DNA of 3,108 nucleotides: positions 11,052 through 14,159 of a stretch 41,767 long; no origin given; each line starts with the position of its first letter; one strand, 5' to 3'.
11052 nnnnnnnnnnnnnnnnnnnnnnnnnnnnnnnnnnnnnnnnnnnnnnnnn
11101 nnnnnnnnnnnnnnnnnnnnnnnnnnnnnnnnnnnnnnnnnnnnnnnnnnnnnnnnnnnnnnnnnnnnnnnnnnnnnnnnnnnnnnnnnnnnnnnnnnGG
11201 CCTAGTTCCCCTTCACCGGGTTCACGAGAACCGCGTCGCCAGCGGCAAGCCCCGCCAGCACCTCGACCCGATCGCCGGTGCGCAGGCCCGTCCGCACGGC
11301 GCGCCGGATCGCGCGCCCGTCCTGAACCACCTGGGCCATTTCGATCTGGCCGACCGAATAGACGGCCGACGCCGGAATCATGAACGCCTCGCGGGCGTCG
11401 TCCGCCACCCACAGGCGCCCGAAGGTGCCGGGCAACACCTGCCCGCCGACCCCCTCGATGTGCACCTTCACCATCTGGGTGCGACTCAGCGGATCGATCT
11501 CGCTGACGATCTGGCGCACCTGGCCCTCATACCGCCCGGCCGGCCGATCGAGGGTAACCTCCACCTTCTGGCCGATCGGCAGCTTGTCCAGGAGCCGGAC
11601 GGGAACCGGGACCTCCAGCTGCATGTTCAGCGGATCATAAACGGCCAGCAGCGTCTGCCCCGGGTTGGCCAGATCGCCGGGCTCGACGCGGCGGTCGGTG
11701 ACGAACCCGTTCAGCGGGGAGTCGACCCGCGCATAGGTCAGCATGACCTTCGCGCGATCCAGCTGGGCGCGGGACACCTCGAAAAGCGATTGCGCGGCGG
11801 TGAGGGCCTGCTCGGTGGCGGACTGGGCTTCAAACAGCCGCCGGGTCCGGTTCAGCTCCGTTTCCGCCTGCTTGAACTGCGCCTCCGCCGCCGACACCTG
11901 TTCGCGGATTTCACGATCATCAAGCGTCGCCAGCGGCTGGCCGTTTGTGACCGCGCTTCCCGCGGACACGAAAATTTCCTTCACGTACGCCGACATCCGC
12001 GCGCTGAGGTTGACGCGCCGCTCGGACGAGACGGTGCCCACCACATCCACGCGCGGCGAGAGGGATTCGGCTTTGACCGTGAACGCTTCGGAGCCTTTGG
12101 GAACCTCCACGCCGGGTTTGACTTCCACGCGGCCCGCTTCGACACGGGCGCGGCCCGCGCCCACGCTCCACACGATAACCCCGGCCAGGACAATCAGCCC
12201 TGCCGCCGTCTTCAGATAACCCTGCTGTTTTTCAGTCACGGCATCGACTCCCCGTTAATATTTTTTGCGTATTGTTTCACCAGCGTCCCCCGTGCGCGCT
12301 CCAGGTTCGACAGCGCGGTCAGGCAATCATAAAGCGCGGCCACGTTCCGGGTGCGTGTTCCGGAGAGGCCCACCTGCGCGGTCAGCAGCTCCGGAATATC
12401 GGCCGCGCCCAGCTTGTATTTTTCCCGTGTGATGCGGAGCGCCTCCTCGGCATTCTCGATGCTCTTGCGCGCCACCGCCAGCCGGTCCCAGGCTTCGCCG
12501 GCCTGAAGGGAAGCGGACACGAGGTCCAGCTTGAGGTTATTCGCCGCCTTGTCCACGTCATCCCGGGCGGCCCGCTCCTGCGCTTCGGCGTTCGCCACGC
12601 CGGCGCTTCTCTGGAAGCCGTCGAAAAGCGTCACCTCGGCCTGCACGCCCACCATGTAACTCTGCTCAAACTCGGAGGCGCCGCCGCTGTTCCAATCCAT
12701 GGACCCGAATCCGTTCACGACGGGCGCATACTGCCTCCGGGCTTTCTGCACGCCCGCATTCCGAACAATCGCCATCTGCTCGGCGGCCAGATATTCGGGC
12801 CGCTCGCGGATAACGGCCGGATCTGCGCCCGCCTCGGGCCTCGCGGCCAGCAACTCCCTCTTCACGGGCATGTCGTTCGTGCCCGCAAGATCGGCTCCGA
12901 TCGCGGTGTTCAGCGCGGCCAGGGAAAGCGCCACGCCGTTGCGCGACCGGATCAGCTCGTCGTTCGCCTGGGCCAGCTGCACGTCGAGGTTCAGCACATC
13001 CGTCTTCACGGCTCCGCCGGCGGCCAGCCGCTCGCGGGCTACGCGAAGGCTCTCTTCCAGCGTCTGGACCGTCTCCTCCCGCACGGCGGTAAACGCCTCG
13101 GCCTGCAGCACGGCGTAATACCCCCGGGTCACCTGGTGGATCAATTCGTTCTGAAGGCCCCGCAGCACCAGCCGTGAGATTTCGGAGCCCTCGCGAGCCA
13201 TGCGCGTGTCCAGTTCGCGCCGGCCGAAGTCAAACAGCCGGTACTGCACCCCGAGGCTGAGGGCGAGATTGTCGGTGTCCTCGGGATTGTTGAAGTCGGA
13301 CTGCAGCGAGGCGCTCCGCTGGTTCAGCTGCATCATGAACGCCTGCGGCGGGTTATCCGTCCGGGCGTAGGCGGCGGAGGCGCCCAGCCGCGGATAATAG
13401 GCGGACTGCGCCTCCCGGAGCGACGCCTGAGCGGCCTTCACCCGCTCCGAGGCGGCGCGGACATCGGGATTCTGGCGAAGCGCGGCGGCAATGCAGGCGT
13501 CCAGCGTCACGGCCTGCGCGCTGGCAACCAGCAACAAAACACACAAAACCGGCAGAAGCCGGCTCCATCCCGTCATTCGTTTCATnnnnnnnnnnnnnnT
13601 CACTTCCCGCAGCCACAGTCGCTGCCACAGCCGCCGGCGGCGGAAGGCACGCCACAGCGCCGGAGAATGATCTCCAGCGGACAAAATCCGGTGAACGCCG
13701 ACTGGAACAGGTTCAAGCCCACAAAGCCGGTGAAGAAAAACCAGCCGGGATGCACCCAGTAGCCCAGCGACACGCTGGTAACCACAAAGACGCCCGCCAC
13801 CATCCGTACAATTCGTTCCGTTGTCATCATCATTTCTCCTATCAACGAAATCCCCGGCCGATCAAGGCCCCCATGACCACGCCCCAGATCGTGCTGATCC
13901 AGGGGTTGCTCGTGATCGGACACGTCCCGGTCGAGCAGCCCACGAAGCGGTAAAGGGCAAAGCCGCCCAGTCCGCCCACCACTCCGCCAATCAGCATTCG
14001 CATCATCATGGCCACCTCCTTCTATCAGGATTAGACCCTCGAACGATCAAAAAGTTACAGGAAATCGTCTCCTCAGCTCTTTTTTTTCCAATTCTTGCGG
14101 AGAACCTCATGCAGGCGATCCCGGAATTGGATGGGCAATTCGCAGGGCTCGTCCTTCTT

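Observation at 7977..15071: RsrA-like thiol/zinc anti-sigma and ECF sigma pair apparently dedicated to an RND efflux pump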

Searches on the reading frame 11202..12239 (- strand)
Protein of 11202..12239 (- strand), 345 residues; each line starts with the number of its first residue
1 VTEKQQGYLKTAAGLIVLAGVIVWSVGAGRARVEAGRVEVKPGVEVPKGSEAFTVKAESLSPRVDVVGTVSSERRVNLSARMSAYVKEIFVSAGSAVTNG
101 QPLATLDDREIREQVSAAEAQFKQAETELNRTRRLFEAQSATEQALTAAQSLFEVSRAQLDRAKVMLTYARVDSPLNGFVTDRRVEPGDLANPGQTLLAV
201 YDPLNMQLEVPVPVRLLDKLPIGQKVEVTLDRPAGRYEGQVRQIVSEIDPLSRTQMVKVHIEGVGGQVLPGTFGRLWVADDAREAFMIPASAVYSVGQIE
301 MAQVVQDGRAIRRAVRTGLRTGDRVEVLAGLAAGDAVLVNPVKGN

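Call 3: search_protein_families(library=pfam, proteins=[window:11202-12239:-], max_evalue=0.01)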
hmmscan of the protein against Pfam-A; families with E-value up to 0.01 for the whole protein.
window:11202-12239:- (345 aa): 5 families
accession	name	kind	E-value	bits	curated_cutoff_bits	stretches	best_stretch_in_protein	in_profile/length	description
PF16576.10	HlyD_D23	-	1.9e-24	86.6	30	1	60-273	2-213/214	Barrel-sandwich domain of CusB or HlyD membrane-fusion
PF13437.12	HlyD_3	-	3.8e-16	60.2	22.2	1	172-263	2-95/106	HlyD family secretion protein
PF13533.13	Biotin_lipoyl_2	-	1.6e-06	28.2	29.8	1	76-107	1-32/32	Biotin-lipoyl like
PF00364.28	Biotin_lipoyl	-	0.0009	19.5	22.1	0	77-106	44-73/73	Biotin-requiring enzyme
PF02321.23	OEP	-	0.0035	17.6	22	1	107-171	76-141/187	Outer membrane efflux protein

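Call 4: search_protein_families(library=ncbifam, proteins=[window:11202-12239:-], max_evalue=0.01)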
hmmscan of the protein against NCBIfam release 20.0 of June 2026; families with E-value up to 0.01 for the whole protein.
window:11202-12239:- (345 aa): 26 families (the best 25 are shown)
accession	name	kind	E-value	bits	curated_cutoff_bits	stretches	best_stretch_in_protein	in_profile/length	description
TIGR01730.1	RND_mfp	subfamily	3.5e-58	197.1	94.9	1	52-343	3-311/322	efflux RND transporter periplasmic adaptor subunit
TIGR00999.1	8a0102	subfamily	2.6e-31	108.8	319.3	1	94-339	1-264/271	CzcB/NccB family metal efflux transporter periplasmic adaptor subunit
NF002939.0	PRK03598.1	equivalog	9.6e-16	57.9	393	2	74-133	43-102/332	secretion protein HlyD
TIGR00998.1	8a0101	subfamily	2e-15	56.6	390.8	2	112-244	145-281/334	EmrA/EmrK family multidrug efflux transporter periplasmic adaptor subunit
NF008606.0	PRK11578.1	equivalog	4.9e-15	55.5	342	1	52-341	38-364/371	macrolide transporter subunit MacA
NF045904.1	RND-peri-MexE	equivalog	1.1e-13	50.9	714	1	65-199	53-201/390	multidrug efflux RND transporter periplasmic adaptor subunit MexE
NF008589.1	PRK11556.1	equivalog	1.5e-13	50.4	391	1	57-339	66-373/392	MdtA/MuxA family multidrug efflux RND transporter periplasmic adaptor subunit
TIGR01843.1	type_I_hlyD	subfamily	6.4e-13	48.4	208.65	2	84-144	52-112/422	HlyD family type I secretion periplasmic adaptor subunit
NF007785.0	PRK10476.1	equivalog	2e-11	43.3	376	2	75-145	48-118/347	multidrug transporter subunit MdtN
NF033138.2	RND-peri-MexC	equivalog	4.4e-11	42.5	625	1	41-342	29-360/375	MexC family multidrug efflux RND transporter periplasmic adaptor subunit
TIGR02971.1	heterocyst_DevB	subfamily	6e-10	39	129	2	82-158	23-101/327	ABC exporter membrane fusion protein, DevB family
NF000272.2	OqxA_adapt_sub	exception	6.9e-10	38.4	835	1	54-196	46-202/391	multidrug efflux RND transporter periplasmic adaptor subunit OqxA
NF011715.0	PRK15136.1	equivalog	1.1e-08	34.1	563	1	112-232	157-278/390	multidrug efflux MFS transporter periplasmic adaptor subunit EmrA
NF033834.1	RND_adapt_MexA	exception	2.4e-08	33.5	750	1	53-196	41-184/373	multidrug efflux RND transporter periplasmic adaptor subunit MexA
NF007132.1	PRK09578.1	equivalog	9.6e-07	27.9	512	1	45-182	35-186/396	MexX/AxyX family multidrug efflux RND transporter periplasmic adaptor subunit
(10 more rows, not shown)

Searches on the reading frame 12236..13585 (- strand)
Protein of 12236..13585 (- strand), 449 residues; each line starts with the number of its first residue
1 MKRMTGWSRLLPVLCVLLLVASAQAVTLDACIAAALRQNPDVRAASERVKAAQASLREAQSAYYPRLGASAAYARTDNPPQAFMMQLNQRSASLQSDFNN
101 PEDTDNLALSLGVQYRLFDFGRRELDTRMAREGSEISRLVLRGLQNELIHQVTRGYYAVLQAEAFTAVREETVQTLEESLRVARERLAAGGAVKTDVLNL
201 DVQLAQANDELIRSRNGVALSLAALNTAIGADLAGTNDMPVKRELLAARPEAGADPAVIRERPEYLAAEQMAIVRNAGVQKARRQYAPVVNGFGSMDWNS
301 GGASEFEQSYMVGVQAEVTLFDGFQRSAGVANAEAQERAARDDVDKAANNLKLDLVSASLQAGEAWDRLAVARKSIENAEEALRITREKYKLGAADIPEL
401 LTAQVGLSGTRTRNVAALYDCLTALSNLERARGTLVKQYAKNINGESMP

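Call 3: search_protein_families(library=pfam, proteins=[window:12236-13585:-], max_evalue=0.01)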
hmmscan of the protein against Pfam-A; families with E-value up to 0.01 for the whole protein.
window:12236-13585:- (449 aa): 1 family
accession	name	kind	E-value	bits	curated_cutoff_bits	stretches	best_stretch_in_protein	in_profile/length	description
PF02321.23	OEP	-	4.3e-59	199.9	22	2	260-431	10-185/187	Outer membrane efflux protein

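Call 4: search_protein_families(library=ncbifam, proteins=[window:12236-13585:-], max_evalue=0.01)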
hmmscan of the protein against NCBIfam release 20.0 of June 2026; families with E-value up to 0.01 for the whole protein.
window:12236-13585:- (449 aa): 8 families
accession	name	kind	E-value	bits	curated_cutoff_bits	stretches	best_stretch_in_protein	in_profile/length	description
TIGR01844.1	type_I_sec_TolC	subfamily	1.3e-46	159.4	225.15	1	24-442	1-407/414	TolC family outer membrane protein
TIGR01845.1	outer_NodT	subfamily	1.3e-28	100.1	210.05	1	27-431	58-456/460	efflux transporter outer membrane subunit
NF007002.0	PRK09465.1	equivalog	1.6e-16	59.9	495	1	11-445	6-436/460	outer membrane channel protein TolC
NF052390.1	efflux_OMP_AbuO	equivalog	4.9e-11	42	700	1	15-444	10-442/447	multidrug efflux outer membrane protein AbuO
NF033143.1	efflux_OM_AdeK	equivalog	1.4e-09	37.2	900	1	31-404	67-430/480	multidrug efflux RND transporter AdeIJK outer membrane channel subunit AdeK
NF007347.1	PRK09837.1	subfamily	1.9e-05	23.7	598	1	29-294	65-313/461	Cu(I)/Ag(I) efflux RND transporter outer membrane protein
NF033142.1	efflux_OM_AdeC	exception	0.00042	19.1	975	1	96-404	117-430/465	multidrug efflux RND transporter AdeABC outer membrane channel subunit AdeC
NF037955.1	mfs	subfamily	0.0053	15.8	100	1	261-330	189-256/366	MFS transporter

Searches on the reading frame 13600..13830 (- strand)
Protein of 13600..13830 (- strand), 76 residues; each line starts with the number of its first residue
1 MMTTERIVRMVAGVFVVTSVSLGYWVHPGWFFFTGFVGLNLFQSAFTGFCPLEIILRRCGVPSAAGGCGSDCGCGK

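Call 3: search_protein_families(library=pfam, proteins=[window:13600-13830:-], max_evalue=0.01)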
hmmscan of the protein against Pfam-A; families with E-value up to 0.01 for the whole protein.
window:13600-13830:- (76 aa): 1 family
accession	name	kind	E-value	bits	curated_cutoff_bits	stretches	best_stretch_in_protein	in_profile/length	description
PF11127.14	YgaP-like_TM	-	3.7e-14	53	25.3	1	3-57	7-59/66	Inner membrane protein YgaP-like, transmembrane domain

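Call 4: search_protein_families(library=ncbifam, proteins=[window:13600-13830:-], max_evalue=0.01)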
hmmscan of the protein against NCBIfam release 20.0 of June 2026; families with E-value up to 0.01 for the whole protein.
window:13600-13830:- (76 aa): 0 families

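Call 54: search_protein_families(library=ncbifam, proteins=[window:13600-13830:-], max_evalue=0.001)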
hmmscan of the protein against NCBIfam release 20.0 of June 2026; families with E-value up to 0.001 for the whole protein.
window:13600-13830:- (76 aa): 0 families

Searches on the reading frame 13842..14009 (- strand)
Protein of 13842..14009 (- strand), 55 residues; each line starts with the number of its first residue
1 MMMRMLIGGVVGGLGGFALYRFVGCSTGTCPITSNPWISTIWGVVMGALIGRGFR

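Call 3: search_protein_families(library=pfam, proteins=[window:13842-14009:-], max_evalue=0.01)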
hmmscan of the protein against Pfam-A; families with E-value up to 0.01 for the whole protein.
window:13842-14009:- (55 aa): 1 family
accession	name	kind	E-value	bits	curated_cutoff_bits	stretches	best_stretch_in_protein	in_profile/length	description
PF19628.4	DUF6132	-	1e-06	28.7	23.2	1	3-50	6-53/60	Family of unknown function (DUF6132)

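Call 4: search_protein_families(library=ncbifam, proteins=[window:13842-14009:-], max_evalue=0.01)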
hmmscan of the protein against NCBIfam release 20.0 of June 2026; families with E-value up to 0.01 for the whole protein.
window:13842-14009:- (55 aa): 0 families

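Call 54: search_protein_families(library=ncbifam, proteins=[window:13842-14009:-], max_evalue=0.001)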
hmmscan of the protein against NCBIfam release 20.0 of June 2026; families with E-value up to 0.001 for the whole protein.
window:13842-14009:- (55 aa): 0 families
